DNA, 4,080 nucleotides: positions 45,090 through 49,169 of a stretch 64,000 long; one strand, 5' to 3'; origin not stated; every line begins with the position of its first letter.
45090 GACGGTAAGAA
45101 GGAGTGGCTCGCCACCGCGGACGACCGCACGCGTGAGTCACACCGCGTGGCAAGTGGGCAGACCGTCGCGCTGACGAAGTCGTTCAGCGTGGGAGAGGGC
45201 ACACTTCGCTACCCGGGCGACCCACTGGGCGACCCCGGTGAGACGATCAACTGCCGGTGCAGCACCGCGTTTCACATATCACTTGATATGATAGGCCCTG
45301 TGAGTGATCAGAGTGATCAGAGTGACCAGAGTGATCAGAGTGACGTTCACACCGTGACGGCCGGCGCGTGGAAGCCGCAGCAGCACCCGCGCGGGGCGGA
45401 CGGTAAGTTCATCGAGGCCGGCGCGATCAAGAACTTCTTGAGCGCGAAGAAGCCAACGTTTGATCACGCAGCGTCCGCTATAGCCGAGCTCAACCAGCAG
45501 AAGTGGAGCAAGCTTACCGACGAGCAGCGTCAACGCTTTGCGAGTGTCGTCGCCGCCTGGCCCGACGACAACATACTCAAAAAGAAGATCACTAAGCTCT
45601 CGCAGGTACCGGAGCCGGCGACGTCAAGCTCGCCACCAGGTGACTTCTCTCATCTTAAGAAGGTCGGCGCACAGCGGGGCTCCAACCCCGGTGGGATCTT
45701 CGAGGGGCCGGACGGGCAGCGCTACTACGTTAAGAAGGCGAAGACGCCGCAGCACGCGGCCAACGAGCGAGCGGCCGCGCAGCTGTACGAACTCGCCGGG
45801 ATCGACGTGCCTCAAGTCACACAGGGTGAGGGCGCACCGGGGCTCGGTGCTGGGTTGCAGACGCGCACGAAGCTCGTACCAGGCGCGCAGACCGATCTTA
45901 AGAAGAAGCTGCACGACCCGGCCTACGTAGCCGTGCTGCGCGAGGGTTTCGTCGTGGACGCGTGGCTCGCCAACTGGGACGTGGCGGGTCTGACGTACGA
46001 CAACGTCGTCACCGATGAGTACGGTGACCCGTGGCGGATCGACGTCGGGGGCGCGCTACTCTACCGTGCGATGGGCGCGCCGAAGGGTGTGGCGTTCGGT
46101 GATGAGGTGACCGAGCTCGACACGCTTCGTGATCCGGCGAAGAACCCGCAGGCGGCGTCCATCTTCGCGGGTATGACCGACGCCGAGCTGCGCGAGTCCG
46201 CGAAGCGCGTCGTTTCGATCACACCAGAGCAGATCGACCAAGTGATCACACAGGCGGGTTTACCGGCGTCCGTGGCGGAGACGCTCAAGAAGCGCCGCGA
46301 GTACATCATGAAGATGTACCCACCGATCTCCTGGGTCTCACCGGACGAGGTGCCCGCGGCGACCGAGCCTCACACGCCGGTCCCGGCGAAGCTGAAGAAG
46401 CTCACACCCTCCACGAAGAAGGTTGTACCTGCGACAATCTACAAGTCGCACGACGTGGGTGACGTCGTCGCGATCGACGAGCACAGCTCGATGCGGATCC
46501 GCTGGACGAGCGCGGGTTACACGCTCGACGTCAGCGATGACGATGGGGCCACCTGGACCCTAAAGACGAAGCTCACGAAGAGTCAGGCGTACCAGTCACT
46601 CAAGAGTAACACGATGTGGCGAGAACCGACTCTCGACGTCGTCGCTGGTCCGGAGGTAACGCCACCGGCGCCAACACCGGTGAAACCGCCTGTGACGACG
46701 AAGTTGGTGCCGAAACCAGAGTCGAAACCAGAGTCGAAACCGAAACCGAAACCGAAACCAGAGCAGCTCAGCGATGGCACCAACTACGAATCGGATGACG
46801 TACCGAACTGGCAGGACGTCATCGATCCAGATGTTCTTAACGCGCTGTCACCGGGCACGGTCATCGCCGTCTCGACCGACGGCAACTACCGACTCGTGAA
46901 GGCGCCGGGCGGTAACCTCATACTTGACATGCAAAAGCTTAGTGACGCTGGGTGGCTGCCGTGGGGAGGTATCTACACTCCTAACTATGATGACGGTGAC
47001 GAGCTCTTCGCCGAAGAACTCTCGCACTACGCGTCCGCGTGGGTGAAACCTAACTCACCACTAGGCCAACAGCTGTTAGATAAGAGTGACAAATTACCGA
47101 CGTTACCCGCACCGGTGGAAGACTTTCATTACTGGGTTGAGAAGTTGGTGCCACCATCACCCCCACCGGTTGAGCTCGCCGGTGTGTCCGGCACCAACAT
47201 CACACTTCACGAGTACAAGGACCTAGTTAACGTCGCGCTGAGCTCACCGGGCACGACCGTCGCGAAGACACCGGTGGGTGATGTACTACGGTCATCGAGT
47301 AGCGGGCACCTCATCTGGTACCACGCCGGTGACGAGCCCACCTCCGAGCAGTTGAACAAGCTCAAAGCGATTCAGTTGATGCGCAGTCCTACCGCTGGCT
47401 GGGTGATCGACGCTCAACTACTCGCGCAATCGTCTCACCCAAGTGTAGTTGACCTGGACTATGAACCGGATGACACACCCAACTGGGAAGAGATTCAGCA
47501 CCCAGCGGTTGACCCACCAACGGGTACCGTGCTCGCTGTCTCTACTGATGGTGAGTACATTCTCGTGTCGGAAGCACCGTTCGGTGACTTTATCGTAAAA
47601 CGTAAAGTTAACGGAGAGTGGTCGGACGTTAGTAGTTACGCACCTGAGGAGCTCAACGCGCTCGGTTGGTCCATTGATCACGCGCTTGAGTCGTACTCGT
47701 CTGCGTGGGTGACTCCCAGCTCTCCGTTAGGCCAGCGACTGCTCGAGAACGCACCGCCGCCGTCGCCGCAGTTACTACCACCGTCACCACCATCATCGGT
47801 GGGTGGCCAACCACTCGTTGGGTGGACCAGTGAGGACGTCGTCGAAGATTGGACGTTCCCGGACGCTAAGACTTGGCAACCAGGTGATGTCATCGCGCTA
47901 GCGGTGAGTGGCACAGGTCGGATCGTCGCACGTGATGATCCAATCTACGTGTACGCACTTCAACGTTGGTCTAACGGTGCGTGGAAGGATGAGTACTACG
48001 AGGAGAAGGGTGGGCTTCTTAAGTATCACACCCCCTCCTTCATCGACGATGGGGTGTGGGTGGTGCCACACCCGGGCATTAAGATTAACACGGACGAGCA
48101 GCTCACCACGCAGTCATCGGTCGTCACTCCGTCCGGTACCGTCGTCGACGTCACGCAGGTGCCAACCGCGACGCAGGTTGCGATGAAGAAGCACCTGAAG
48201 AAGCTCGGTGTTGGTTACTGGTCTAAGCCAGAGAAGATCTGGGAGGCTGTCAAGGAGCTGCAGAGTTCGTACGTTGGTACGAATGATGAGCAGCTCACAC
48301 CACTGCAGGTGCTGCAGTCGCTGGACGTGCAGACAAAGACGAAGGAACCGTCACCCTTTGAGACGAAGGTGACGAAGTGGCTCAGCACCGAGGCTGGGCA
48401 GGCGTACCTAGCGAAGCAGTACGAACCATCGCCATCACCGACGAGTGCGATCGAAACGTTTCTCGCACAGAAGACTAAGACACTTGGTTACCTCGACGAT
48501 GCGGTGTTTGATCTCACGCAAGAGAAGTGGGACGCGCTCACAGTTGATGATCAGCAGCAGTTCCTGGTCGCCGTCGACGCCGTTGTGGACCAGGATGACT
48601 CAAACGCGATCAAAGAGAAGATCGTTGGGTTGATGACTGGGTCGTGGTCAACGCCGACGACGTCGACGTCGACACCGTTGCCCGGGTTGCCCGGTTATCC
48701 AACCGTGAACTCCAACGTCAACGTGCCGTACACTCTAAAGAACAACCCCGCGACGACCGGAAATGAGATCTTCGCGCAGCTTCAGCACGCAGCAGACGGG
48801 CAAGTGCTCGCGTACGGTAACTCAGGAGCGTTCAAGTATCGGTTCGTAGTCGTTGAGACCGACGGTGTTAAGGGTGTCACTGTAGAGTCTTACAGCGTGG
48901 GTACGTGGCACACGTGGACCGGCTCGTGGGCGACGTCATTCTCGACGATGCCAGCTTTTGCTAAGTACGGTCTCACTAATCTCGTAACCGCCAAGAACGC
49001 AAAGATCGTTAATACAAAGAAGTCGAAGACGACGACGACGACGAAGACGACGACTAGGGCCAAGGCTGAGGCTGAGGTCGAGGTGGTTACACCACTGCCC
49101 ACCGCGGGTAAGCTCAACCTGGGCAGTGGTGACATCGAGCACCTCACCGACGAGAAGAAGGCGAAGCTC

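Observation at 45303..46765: Genome-wide pattern of in-frame 6-9-nt microsatellites creating low-complexity linkers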

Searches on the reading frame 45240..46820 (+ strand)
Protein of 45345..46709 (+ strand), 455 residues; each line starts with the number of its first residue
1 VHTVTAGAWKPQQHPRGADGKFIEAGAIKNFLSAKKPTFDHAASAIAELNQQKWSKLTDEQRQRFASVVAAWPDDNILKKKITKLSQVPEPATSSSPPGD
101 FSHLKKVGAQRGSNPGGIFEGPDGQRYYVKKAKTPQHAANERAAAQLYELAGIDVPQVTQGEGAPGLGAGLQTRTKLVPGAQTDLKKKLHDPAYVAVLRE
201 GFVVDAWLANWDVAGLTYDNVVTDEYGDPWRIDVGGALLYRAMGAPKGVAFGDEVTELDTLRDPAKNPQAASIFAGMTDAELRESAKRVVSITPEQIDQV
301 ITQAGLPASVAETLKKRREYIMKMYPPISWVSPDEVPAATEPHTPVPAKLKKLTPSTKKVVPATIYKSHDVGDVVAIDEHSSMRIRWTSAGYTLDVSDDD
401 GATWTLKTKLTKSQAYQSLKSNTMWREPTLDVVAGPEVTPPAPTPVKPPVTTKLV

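Call 41: search_protein_families(library=pfam, proteins=[window:45345-46709:+], max_evalue=1)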
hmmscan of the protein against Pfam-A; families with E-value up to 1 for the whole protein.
window:45345-46709:+ (455 aa): 1 family
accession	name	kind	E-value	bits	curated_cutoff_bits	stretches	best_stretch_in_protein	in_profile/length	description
PF23796.1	DUF7174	-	0.1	12.7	27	1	285-340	80-135/153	Family of unknown function (DUF7174)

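Call 42: search_protein_families(library=phrogs, proteins=[window:45345-46709:+], max_evalue=0.01)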
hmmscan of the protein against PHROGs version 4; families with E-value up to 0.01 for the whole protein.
window:45345-46709:+ (455 aa): 0 families

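Call 65: search_solved_structures(query=window:45345-46709:+, max_evalue=1, show_alignments=1)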
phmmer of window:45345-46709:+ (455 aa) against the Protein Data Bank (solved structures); distinct sequences matched with E-value up to 1: 0.

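Call 67: find_homologous_proteins(query=window:45345-46709:+, max_evalue=0.001)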
Query window:45345-46709:+ (455 aa): 24 proteins with E <= 0.001 among 8000 candidates.
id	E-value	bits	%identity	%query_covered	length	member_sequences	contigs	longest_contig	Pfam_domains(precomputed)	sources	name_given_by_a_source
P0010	6.9e-67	244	48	56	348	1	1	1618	-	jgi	jgi:hypothetical protein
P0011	1.8e-62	230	43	63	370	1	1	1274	-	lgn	-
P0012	2.4e-53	200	46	52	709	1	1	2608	PF03496.21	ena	-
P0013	3.1e-53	199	45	55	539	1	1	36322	-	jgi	jgi:hypothetical protein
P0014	6.8e-48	182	46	48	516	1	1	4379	PF00293.35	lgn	-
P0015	1.7e-45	174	37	71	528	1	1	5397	PF02834.23,PF13563.13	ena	-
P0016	4.1e-43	166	43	49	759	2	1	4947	PF06152.17,PF03496.21,PF01129.25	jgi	-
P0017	5.5e-42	162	39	52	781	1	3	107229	PF03496.21,PF00293.35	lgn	-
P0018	6.1e-41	159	43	44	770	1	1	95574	-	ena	-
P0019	9.2e-39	152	32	69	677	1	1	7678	-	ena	-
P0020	1.4e-38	151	51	33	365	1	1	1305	PF03496.21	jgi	jgi:hypothetical protein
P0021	6.4e-38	149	39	49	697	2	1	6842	-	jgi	-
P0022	1.1e-37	148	38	54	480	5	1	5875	PF00293.35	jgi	jgi:ADP-ribose pyrophosphatase YjhB (NUDIX family)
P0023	1.8e-37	147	39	51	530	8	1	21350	PF00293.35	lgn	-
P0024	1.4e-36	144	34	70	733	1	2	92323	-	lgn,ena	-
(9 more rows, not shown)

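Call 77: predict_structure(alignment_id=A1)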
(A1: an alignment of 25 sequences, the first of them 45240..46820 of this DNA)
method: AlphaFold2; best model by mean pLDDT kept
length: 527 residues; sequences in the alignment: 25
mean_pLDDT: 67.4   pTM: 0.53
mean pLDDT of the five models: 67.4, 66.0, 64.8, 62.4, 61.7
residues with pLDDT >= 90: 211; 70-90: 45; 50-70: 91; < 50: 180
segments of 3 or more residues with pLDDT < 50: 1-19, 21-49, 122-130, 370-416, 455-527
pLDDT, mean of each block of 10 residues (from residue 1): 32 33 34 31 39 59 74 71 65 72 67 61 45 86 91 97 96 96 96 96 95 94 95 93 92 93 94 92 94 94 94 92 95 96 97 96 60 42 31 31 36 50 60 59 61 45 30 36 32 37 35 32 41
secondary structure, 60 per line:
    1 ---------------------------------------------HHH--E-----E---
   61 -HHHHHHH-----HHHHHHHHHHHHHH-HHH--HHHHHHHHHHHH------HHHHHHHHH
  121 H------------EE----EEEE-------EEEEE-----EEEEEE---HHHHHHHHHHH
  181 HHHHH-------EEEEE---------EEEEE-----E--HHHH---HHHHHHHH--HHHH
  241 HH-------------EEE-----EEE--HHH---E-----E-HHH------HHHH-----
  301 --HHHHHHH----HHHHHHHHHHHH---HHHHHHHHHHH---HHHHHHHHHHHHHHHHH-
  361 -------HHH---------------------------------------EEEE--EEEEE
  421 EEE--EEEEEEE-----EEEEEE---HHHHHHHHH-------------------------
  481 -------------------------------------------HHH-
elements in order: H62-68 H74-87 H94-105 H112-121 E140-143 E151-155 E161-166 H170-185 E193-197 E207-211 H220-223 H227-234 H237-242 E256-258 E264-266 H292-295 H303-309 H314-325 H329-339 H343-359 E410-413 E416-423 E426-432 E438-443 H447-455
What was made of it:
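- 45302..45343 (+): (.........)4.7 encoding SDQ x4 (MuF residues 254-267), a spacer directly after the MuF domain. AF2 pLDDT <50 over residues 1-49 of the modelled segment (call 77).
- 46711..46759 (+): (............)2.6 followed by (CGAAAC)4.2, encoding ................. (MuF residues about 723-739). It is a Pro/Lys/Glu spacer after the kinase-like module. AF2 pLDDT <50 over residues 455-527 (call 77).
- On In-frame VNTR / disordered low-complexity linker or tail: AF2 gives pLDDT <50 at the SDQ and PESK/PK arrays next to a core with pLDDT >90 (call 77).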

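Call 79: fold_search(model_id=the predicted structure, library=pdb)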
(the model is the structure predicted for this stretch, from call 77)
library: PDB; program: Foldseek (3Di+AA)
matches with E <= 10: 1803; with E <= 0.001: 121
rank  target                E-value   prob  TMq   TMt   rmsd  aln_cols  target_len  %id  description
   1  3akl_C                1.1e-05  1.00  0.31  0.54   6.1       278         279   15  Crystal structure of A Helicobacter pylori proinflammatory kinase CtkA (released 2010-12-01)
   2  3akk_C                3.4e-05  1.00  0.27  0.45   8.9       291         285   14  Crystal structure of A Helicobacter pylori proinflammatory kinase CtkA (released 2010-12-01)
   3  3akk_B                5.2e-05  1.00  0.28  0.48   8.8       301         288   14  Crystal structure of A Helicobacter pylori proinflammatory kinase CtkA (released 2010-12-01)
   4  5bue                  6.1e-05  1.00  0.19  0.27  15.8       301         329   12  ERK2 complexed with N-benzylpyridone tetrahydroazaindazole (released 2015-07-15)
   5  6fdm_C                6.5e-05  1.00  0.20  0.34  18.8       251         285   14  Human Rio2 kinase structure (released 2019-01-30)
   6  3akk_D                6.9e-05  1.00  0.29  0.50   8.0       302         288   14  Crystal structure of A Helicobacter pylori proinflammatory kinase CtkA (released 2010-12-01)
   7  4yht_B                8.5e-05  1.00  0.20  0.35  13.9       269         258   14  bRaf complexed with an inhibitor (released 2016-03-16)
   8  6fdm_A                9.0e-05  1.00  0.20  0.34  19.6       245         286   15  Human Rio2 kinase structure (released 2019-01-30)
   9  3akl_A                9.5e-05  1.00  0.30  0.52   8.0       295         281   14  Crystal structure of A Helicobacter pylori proinflammatory kinase CtkA (released 2010-12-01)
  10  3akk_A                1.0e-04  1.00  0.29  0.48   8.7       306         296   13  Crystal structure of A Helicobacter pylori proinflammatory kinase CtkA (released 2010-12-01)
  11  3pg1                  1.1e-04  1.00  0.19  0.27  15.2       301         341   12  MAP kinase LmaMPK10 from Leishmania major (1.95 angs resolution) (released 2011-11-16)
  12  4wb7_A                1.1e-04  1.00  0.21  0.26  16.5       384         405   14  Crystal structure of a chimeric fusion of human DnaJ (Hsp40) and cAMP-dependent protein kinase A (catalytic alpha subu (released 2015-01-21)
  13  5v62_A                1.2e-04  1.00  0.20  0.27  14.0       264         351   12  Phospho-ERK2 bound to bivalent inhibitor SBP3 (released 2017-07-26)
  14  4yht_A                1.3e-04  1.00  0.20  0.36  13.5       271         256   13  bRaf complexed with an inhibitor (released 2016-03-16)
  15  9lnr                  1.5e-04  0.99  0.20  0.28  15.3       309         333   13  Crystal structure of SKLB-D18 with ERK2 (released 2025-04-02)
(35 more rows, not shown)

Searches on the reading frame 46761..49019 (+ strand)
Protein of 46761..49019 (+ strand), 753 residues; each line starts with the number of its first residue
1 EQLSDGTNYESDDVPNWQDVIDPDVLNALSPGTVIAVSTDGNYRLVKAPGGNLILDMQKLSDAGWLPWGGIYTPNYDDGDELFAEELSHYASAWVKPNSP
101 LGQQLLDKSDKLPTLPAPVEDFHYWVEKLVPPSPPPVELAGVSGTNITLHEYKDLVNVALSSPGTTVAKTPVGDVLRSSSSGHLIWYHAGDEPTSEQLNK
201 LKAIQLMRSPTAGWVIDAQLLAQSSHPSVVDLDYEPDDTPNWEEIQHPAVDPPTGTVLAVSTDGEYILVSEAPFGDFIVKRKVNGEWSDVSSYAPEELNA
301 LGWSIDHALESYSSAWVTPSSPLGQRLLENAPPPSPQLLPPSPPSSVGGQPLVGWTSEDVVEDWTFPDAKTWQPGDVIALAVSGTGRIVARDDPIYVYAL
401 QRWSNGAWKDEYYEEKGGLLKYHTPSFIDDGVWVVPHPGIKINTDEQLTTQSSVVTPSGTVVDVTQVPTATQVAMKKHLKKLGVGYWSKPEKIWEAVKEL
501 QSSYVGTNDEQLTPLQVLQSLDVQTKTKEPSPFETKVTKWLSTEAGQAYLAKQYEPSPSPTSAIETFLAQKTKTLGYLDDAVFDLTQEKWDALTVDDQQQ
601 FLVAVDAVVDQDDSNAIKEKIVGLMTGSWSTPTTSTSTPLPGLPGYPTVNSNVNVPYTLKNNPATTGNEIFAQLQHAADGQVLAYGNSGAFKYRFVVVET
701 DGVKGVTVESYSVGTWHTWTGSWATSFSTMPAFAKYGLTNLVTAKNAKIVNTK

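Call 41: search_protein_families(library=pfam, proteins=[window:46761-49019:+], max_evalue=1)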
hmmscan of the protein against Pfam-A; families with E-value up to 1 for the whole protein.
window:46761-49019:+ (753 aa): 1 family
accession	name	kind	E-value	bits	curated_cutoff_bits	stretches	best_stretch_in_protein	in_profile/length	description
PF09832.14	DUF2059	-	0.038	14.5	23.6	0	537-554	23-40/60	Uncharacterized protein conserved in bacteria (DUF2059)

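Call 42: search_protein_families(library=phrogs, proteins=[window:46761-49019:+], max_evalue=0.01)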
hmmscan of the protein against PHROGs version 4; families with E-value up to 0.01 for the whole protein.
window:46761-49019:+ (753 aa): 0 families

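Call 66: search_solved_structures(query=window:46761-49019:+, max_evalue=1)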
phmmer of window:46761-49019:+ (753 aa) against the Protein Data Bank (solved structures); distinct sequences matched with E-value up to 1: 2.
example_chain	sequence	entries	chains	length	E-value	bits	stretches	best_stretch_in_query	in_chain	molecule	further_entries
3jwp_A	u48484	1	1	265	0.31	12.3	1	485-521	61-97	Transcriptional regulatory protein sir2 homologue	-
3u31_A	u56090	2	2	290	0.35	12.1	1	485-521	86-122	Transcriptional regulatory protein sir2 homologue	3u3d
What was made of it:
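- Tried and rejected: PDB sequence search of the MuF middle segments: nothing (calls 65, 66).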
